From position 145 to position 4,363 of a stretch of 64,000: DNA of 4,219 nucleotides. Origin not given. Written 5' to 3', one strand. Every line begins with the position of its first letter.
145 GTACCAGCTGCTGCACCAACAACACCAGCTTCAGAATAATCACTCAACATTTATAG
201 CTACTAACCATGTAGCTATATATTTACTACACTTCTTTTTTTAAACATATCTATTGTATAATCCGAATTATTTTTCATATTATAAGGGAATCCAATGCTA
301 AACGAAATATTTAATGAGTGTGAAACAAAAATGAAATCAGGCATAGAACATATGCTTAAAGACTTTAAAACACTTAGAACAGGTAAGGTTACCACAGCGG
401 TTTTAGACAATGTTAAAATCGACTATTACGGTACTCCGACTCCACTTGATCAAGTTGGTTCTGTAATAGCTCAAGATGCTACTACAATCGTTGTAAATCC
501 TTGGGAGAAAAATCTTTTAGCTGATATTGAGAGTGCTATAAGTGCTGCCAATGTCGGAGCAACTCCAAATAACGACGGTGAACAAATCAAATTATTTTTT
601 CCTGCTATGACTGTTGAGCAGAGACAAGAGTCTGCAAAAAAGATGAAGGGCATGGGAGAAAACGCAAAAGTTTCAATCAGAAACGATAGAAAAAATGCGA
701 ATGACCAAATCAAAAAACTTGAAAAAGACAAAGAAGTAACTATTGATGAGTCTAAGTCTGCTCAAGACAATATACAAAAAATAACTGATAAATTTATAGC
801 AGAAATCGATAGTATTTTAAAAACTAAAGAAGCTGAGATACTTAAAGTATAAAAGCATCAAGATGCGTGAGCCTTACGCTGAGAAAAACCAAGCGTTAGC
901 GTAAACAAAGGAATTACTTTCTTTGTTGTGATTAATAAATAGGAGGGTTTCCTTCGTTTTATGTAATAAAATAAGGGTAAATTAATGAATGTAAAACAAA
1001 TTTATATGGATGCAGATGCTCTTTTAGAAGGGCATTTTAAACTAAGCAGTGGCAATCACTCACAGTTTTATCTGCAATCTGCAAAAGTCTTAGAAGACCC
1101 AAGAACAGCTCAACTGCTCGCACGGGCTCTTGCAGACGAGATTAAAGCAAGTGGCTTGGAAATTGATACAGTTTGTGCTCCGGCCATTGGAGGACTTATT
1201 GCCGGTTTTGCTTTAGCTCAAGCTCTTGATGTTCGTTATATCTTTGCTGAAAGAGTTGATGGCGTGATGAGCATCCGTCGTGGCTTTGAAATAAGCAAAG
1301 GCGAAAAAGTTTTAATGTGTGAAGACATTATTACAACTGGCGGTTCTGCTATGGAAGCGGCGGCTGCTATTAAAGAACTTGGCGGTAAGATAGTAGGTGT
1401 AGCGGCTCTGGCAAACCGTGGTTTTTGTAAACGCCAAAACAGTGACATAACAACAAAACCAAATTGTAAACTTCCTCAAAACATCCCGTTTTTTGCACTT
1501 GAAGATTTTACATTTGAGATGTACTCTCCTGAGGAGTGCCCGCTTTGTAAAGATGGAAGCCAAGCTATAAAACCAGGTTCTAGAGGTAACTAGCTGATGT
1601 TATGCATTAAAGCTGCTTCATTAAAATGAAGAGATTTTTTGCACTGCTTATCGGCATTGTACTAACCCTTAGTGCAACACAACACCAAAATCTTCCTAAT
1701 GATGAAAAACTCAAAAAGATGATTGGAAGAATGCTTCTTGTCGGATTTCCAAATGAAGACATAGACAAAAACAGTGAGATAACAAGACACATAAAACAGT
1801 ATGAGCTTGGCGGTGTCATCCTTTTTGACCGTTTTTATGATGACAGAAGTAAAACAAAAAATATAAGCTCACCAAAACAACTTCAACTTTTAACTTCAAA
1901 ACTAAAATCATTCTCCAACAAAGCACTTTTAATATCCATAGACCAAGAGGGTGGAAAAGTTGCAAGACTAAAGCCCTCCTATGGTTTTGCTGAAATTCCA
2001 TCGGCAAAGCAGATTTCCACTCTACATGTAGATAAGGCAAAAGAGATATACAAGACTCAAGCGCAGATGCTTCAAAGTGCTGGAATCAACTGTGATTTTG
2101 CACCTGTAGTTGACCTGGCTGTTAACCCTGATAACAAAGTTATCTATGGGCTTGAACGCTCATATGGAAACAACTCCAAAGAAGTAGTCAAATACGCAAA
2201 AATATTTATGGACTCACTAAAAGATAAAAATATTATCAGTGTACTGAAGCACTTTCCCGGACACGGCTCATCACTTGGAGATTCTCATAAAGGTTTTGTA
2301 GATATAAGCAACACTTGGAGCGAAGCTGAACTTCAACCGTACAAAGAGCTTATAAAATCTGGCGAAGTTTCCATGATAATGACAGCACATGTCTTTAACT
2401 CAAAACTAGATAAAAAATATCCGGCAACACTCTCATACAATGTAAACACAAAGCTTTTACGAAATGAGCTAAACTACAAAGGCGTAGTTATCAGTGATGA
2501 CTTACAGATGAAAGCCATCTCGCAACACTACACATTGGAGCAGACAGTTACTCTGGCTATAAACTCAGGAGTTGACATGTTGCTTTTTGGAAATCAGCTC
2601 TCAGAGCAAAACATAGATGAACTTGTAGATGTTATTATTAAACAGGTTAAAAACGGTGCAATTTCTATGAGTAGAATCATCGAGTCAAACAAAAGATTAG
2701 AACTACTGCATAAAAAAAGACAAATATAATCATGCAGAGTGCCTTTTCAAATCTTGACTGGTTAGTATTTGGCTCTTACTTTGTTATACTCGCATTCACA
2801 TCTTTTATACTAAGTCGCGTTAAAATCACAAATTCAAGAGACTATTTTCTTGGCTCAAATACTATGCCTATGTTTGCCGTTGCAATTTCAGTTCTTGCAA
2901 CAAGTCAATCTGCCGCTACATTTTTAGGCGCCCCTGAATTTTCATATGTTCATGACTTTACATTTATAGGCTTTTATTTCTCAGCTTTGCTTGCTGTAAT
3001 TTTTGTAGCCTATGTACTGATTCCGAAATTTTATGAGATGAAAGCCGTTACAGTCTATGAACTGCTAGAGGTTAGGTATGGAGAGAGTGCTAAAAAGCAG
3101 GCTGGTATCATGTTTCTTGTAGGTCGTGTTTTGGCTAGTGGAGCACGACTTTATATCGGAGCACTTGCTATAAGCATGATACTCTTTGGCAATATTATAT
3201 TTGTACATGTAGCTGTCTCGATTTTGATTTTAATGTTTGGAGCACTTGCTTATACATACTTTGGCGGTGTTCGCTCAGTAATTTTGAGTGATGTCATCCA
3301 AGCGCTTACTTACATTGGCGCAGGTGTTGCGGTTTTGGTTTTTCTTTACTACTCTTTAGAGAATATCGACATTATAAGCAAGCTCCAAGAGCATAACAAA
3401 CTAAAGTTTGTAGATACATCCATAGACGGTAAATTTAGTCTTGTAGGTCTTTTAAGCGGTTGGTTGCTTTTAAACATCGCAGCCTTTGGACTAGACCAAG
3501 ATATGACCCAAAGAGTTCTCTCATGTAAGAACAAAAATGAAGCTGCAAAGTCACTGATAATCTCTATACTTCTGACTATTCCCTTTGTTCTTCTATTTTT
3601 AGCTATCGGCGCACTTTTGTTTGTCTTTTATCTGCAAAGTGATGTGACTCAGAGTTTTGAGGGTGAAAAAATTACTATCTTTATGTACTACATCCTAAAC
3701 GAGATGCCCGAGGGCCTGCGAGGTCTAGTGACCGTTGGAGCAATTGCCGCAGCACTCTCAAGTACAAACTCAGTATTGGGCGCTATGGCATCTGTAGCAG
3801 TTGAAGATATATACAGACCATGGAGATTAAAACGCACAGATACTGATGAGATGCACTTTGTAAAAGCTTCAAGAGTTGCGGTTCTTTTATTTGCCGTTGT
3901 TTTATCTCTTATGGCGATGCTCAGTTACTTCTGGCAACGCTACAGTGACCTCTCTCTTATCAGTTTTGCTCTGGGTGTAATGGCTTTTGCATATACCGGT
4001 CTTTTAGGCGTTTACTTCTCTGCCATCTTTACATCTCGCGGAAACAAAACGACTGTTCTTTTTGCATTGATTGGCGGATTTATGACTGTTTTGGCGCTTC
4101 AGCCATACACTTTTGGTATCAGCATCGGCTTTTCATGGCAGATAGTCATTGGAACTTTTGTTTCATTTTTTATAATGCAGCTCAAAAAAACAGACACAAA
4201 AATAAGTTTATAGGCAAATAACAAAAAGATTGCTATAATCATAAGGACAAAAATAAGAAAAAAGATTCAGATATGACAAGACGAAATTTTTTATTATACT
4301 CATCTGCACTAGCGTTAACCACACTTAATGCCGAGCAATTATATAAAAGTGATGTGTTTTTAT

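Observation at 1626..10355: Pseudomonas-type anabolic peptidoglycan-recycling cluster (NagZ-AnmK-AmgK-MurU) in a Campylobacterota sulfur oxidiser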

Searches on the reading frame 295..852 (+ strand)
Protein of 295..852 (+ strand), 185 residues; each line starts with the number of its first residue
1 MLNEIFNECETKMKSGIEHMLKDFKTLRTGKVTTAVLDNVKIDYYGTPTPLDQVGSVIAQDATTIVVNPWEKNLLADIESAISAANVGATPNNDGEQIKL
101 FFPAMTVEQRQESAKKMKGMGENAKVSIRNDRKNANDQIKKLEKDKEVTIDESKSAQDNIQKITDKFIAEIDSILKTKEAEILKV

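Call 6: search_protein_families(library=ncbifam, proteins=[window:295-852:+])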
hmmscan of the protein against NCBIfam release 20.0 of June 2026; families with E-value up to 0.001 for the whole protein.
window:295-852:+ (185 aa): 1 family
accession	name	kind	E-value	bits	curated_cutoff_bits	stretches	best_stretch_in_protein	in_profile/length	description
TIGR00496.1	frr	equivalog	9.1e-63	211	149.1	1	11-185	2-176/176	ribosome recycling factor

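Call 7: search_protein_families(library=pfam, proteins=[window:295-852:+])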
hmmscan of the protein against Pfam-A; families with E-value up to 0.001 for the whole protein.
window:295-852:+ (185 aa): 1 family
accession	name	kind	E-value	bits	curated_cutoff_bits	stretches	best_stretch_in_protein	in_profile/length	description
PF01765.24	RRF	-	1.9e-59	200.6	29.7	1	22-183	3-164/164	Ribosome recycling factor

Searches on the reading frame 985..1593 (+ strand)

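Call 6: search_protein_families(library=ncbifam, proteins=[window:985-1593:+])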
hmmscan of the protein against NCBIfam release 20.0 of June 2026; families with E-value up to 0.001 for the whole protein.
window:985-1593:+ (202 aa): 20 families
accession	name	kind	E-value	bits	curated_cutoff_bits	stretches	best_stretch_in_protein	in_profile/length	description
TIGR01367.1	pyrE_Therm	equivalog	6.7e-71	237.8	150.25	1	2-200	1-187/187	orotate phosphoribosyltransferase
TIGR00336.1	pyrE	equivalog_domain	9.9e-21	74.3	106.8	1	8-148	4-150/173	orotate phosphoribosyltransferase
NF004034.0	PRK05500.1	equivalog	8.7e-10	37.8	656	1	7-139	295-426/478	bifunctional orotidine-5'-phosphate decarboxylase/orotate phosphoribosyltransferase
TIGR01090.1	apt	equivalog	1.3e-08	35.1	185.85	1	103-144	106-147/169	adenine phosphoribosyltransferase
NF002633.0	PRK02304.1-2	equivalog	3.8e-08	33.3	224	1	103-142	108-147/172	adenine phosphoribosyltransferase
NF002636.0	PRK02304.1-5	equivalog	4.1e-08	32.9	125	1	102-144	113-155/176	adenine phosphoribosyltransferase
NF002634.0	PRK02304.1-3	equivalog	8.4e-08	32.1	170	1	103-142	115-154/182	adenine phosphoribosyltransferase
TIGR01251.1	ribP_PPkin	subfamily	9e-07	28.1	113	1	47-141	147-245/309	ribose-phosphate diphosphokinase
NF001729.0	PRK00455.1-3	equivalog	1.3e-06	27.9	245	1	16-142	32-162/231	orotate phosphoribosyltransferase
NF002095.0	PRK00934.1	equivalog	1.4e-06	27.6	296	1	46-141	143-240/287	ribose-phosphate diphosphokinase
NF002620.0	PRK02277.1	subfamily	7.5e-06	25.7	115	1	33-145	60-180/201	orotate phosphoribosyltransferase-like protein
NF006328.0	PRK08558.1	equivalog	8.8e-06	25.5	184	0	102-146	172-216/238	adenine phosphoribosyltransferase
NF002635.0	PRK02304.1-4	subfamily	1.1e-05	25.1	146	1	102-155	111-164/188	adenine phosphoribosyltransferase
NF040646.1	HPT_Archaea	equivalog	1.2e-05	25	200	1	102-154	110-162/184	hypoxanthine/guanine phosphoribosyltransferase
NF002320.0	PRK01259.1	subfamily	1.8e-05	24.3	297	1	48-140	153-248/316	ribose-phosphate diphosphokinase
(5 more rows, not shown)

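Call 7: search_protein_families(library=pfam, proteins=[window:985-1593:+])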
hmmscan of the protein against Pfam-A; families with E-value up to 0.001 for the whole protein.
window:985-1593:+ (202 aa): 1 family
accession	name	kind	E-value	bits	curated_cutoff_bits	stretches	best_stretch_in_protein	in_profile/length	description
PF00156.33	Pribosyltran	-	3.9e-11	43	26.3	1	35-150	5-131/158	Phosphoribosyl transferase domain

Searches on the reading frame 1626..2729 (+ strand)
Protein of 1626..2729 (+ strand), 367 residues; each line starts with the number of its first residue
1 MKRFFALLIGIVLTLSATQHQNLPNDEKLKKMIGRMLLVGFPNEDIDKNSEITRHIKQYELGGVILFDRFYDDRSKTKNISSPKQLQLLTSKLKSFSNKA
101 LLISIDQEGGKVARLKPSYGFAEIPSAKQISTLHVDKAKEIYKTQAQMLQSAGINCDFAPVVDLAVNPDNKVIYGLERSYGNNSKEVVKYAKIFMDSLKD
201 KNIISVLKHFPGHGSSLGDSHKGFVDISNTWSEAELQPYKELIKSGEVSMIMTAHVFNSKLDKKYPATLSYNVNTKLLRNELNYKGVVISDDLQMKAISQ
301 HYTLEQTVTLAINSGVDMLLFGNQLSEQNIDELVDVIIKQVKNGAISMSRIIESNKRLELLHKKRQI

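Call 3: search_protein_families(library=pfam, proteins=[window:1626-2729:+])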
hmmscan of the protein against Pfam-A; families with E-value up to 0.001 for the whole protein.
window:1626-2729:+ (367 aa): 1 family
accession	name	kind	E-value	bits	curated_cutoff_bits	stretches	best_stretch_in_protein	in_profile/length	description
PF00933.27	Glyco_hydro_3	-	9.1e-67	226.2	27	1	31-358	4-313/316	Glycosyl hydrolase family 3 N terminal domain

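Call 4: search_protein_families(library=ncbifam, proteins=[window:1626-2729:+])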
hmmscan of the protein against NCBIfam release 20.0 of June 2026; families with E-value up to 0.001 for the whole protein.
window:1626-2729:+ (367 aa): 4 families
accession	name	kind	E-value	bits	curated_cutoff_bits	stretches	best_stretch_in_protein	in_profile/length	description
NF003740.0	PRK05337.1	equivalog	1e-55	189.2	207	1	53-339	19-296/340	beta-N-acetylhexosaminidase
NF011678.0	PRK15098.1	equivalog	3.6e-13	48.8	666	1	131-352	128-343/765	beta-glucosidase BglX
NF052329.1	XyloArabinsidase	equivalog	3.2e-08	32.1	1050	1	143-360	131-346/750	beta-xylosidase/alpha-l-arabinosidase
NF041776.1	xylosidase_Xyl3A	equivalog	5e-06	24.7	1250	1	206-358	167-314/846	xylan 1,4-beta-xylosidase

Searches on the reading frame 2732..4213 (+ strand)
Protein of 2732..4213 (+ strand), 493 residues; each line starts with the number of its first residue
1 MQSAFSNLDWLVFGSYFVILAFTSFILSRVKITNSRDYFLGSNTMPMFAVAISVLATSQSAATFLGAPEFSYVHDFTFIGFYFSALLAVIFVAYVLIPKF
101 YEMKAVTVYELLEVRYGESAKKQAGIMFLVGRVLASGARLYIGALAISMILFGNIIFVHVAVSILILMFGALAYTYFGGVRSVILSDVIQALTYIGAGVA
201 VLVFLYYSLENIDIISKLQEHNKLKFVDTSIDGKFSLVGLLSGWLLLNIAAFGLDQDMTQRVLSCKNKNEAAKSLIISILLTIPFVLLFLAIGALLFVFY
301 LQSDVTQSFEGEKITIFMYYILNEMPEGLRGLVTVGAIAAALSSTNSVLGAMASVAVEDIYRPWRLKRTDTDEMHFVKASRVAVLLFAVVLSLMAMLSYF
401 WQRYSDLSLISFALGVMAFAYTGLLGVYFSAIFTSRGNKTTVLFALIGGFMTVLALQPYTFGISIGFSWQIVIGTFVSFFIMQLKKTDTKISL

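Call 3: search_protein_families(library=pfam, proteins=[window:2732-4213:+])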
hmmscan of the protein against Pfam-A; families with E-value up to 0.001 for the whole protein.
window:2732-4213:+ (493 aa): 1 family
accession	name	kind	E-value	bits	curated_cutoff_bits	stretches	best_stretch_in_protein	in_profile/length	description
PF00474.23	SSF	-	3.4e-29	102.4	22.8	1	38-449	1-406/406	Sodium:solute symporter family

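Call 4: search_protein_families(library=ncbifam, proteins=[window:2732-4213:+])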
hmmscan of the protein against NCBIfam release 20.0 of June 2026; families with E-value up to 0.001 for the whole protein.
window:2732-4213:+ (493 aa): 4 families
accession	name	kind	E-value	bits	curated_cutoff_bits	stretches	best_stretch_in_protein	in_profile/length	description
TIGR00813.1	sss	superfamily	1e-47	163.1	184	1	38-449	1-411/411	sodium/solute symporter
NF007790.0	PRK10484.1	equivalog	6e-35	121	401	1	16-483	12-477/527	solute:sodium symporter family transporter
TIGR02119.1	panF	equivalog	2.2e-23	83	328.05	1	16-478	11-457/471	sodium/pantothenate symporter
TIGR03648.1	Na_symport_lg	subfamily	1.7e-07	30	320.75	1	313-455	346-479/547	VC_2705 family sodium/solute symporter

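Call 40: find_homologous_proteins(query=window:2732-4213:+, max_evalue=1e-20)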
Query window:2732-4213:+ (493 aa): 2521 proteins with E <= 1e-20 among 8000 candidates; the best 120 are listed.
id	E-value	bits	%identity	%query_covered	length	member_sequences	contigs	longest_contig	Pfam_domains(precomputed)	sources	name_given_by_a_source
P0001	0.0e+0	1028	100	100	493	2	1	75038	PF00474.24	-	-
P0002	1.6e-279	946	92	99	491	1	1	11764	PF00474.24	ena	-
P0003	6.4e-279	944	92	99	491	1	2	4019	PF00474.24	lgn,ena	-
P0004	1.0e-273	927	90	99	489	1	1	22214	PF00474.24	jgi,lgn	jgi:SSS family transporter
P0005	1.0e-271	920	89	99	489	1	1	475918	PF00474.24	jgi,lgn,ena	-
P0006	1.1e-270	917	90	99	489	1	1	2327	PF00474.24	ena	-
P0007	4.9e-269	911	88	99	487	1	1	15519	PF00474.24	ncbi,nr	ncbi:MAG: sodium:solute symporter [Sulfurimonas sp.]|nr:sodium:solute symporter [Sulfurimonas sp.]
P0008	1.9e-268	909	87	99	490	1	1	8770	PF00474.24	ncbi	-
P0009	4.5e-268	908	87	99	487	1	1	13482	PF00474.24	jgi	jgi:SSS family transporter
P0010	1.3e-267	906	86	99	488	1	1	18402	PF00474.24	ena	-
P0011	1.5e-266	903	87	98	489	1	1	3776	PF00474.24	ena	-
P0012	6.0e-266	901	87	98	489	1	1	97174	PF00474.24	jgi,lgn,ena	-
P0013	9.1e-265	897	87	99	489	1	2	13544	PF00474.24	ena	-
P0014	2.4e-259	879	84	99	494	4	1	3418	PF00474.24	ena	-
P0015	1.1e-257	874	84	99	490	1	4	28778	PF00474.24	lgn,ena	-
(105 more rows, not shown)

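Call 46: search_solved_structures(query=window:2732-4213:+, show_alignments=0, max_evalue=0.001)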
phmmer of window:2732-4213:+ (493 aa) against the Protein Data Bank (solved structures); distinct sequences matched with E-value up to 0.001: 14.
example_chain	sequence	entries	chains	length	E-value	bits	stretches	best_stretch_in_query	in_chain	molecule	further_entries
5nv9_A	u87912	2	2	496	5.3e-38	134.7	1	8-476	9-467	Putative sodium:solute symporter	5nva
7sl9_A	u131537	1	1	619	5.7e-25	91.8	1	8-452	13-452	Sodium-coupled monocarboxylate transporter 1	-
7uuy_A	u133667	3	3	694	2.5e-24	89.6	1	8-378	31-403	Sodium/iodide cotransporter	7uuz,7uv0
26va_A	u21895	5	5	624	4.1e-24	89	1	3-453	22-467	Sodium-dependent multivitamin transporter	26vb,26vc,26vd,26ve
9zfl_A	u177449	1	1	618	1.4e-23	87.2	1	8-378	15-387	Sodium/iodide cotransporter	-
2xq2_A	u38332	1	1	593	3.5e-19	72.7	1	4-450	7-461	SODIUM/GLUCOSE COTRANSPORTER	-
3dh4_A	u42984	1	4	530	6.2e-15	58.7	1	43-451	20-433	Sodium/glucose cotransporter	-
7sl8_A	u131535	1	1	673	5.1e-14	55.7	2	233-456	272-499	Sodium/glucose cotransporter 1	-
7sla_A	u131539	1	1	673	5.2e-14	55.7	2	233-456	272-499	Sodium/glucose cotransporter 1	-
2xq2_B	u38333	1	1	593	5.3e-14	55.6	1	44-450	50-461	SODIUM/GLUCOSE COTRANSPORTER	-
7wmv_A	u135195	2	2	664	1.6e-12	50.8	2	232-456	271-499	Sodium/glucose cotransporter 1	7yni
9rws_A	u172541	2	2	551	1.6e-12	50.8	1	12-407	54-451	Solute carrier family 5 (High affinity choline transporter), member 7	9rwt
8hb0_A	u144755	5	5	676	1.1e-10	44.7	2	242-462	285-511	Sodium/glucose cotransporter 2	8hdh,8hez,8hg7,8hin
7vsi_A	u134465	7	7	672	1.1e-10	44.7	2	242-462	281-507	Sodium/glucose cotransporter 2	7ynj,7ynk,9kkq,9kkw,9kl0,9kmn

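Call 47: search_solved_structures(query=window:2732-4213:+, show_alignments=1, max_evalue=1e-30)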
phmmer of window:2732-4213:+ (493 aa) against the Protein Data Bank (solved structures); distinct sequences matched with E-value up to 1e-30: 1.
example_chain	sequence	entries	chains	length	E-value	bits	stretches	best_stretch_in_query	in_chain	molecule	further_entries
5nv9_A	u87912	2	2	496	5.3e-38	134.7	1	8-476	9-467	Putative sodium:solute symporter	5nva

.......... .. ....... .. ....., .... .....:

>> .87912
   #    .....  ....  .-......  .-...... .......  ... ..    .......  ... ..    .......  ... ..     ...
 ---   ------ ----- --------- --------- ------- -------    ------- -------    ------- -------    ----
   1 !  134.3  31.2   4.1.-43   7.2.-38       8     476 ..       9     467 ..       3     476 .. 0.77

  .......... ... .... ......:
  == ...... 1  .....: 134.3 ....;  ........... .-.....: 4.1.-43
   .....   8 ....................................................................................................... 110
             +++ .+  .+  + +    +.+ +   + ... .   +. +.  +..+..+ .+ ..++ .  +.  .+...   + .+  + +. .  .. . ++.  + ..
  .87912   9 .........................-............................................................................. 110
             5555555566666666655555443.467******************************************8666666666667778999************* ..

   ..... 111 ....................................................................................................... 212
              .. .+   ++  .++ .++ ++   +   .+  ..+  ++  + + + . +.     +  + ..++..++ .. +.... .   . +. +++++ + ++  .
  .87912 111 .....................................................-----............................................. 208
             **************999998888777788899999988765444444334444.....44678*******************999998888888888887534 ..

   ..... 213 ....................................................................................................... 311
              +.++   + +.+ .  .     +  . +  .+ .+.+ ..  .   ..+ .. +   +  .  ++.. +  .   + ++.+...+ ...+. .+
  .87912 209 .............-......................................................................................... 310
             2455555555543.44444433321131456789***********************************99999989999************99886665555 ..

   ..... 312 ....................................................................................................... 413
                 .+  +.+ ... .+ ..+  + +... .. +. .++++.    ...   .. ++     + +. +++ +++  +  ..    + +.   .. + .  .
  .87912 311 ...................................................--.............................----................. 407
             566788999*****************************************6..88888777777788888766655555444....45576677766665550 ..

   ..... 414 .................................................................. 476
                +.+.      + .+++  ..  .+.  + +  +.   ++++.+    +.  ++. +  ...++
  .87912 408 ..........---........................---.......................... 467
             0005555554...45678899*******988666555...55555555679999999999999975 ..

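Call 69: search_protein_representatives(protein=window:2732-4213:+)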
Query: 493 residues. Proteins with E-value up to 0.001 (for the whole library): 8414; up to 1e-10: 3646; up to 1e-30: 659. The best 150 are listed.
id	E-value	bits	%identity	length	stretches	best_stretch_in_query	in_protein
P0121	4.2e-196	669.1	69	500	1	4-484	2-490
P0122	5.0e-142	490.8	79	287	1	203-488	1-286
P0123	1.2e-135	469.8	50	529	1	1-491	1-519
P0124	1.7e-115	403.3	48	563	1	2-461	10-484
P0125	3.9e-114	398.9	55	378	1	106-487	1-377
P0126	1.8e-111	390.1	48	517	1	3-456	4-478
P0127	1.5e-97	344.2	60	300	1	1-300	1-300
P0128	1.7e-97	344.0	43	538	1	3-460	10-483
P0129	9.6e-95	335.0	44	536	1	3-456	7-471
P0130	8.7e-94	331.8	42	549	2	6-466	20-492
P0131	2.7e-93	330.2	46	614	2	3-205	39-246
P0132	9.1e-93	328.5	42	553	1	2-460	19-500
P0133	4.2e-92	326.3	42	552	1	9-461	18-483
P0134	7.2e-92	325.5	40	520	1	3-480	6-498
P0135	1.2e-89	318.2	42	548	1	4-462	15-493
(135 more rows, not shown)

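Call 74: find_encoding_contigs(protein=P0124, flank=7000, max_places=1)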
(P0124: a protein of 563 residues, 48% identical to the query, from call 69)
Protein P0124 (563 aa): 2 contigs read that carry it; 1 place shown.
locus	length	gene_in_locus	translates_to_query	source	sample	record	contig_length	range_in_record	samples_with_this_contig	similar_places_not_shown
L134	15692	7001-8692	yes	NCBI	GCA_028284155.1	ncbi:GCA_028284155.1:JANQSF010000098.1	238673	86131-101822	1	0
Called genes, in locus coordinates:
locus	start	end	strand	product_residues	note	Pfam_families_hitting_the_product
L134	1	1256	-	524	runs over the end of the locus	PF13360:PQQ_2, PF01011:PQQ, PF13570:Beta-prop_ACSF4 (weak)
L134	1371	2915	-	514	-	-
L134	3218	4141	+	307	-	PF19777:DUF6263 (weak)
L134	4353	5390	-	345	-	PF13580:SIS_2 (faint), PF22198:GKRP_SIS_2 (weak), PF22645:GKRP_SIS_N, PF20741:GKRP-like_C (faint)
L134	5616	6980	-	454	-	PF03702:AnmK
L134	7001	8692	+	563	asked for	PF00474:SSF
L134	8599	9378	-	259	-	PF16697:Yop-YscD_cpl, PF00498:FHA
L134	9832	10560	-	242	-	PF00106:adh_short, PF13561:adh_short_C2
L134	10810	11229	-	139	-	PF11950:DUF3467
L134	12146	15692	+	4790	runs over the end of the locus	-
